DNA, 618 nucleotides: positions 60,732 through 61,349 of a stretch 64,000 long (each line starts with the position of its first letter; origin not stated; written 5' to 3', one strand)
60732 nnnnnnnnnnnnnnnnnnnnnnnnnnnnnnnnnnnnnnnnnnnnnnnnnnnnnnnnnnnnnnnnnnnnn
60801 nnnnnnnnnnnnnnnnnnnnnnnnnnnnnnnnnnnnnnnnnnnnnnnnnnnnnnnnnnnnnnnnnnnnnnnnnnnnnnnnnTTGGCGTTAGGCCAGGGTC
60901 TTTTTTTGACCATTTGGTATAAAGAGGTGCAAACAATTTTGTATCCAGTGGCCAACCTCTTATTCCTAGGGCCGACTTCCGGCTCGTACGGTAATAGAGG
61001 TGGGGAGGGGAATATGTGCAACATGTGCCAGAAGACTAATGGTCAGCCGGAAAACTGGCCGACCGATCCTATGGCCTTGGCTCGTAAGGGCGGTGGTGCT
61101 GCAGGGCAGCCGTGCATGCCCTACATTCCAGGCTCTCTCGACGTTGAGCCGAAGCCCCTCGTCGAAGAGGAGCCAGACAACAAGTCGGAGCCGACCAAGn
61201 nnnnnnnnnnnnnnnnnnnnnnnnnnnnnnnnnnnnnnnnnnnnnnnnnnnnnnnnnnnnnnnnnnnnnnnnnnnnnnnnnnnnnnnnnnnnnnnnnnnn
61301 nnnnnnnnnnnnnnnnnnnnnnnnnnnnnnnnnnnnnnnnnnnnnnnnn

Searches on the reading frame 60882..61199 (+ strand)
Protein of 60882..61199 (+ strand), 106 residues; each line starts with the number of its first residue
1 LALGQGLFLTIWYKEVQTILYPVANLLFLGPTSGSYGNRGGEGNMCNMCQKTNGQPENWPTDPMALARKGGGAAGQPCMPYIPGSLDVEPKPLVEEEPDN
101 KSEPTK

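Call 3: search_protein_families(library=pfam, proteins=[window:60882-61199:+], max_evalue=0.1)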
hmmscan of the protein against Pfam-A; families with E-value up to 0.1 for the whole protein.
window:60882-61199:+ (106 aa): 0 families

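Call 4: search_protein_families(library=phrogs, proteins=[window:60882-61199:+], max_evalue=0.1)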
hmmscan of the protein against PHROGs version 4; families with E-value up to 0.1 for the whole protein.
window:60882-61199:+ (106 aa): 0 families

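Call 5: search_protein_families(library=ncbifam, proteins=[window:60882-61199:+], max_evalue=0.1)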
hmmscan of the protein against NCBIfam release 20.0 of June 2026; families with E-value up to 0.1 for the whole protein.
window:60882-61199:+ (106 aa): 0 families

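Call 6: search_protein_families(library=padloc, proteins=[window:60882-61199:+], max_evalue=0.1)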
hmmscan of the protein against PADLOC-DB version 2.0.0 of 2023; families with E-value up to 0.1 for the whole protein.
window:60882-61199:+ (106 aa): 0 families
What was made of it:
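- Tried and rejected: PADLOC gave no meaningful hit (call 6).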
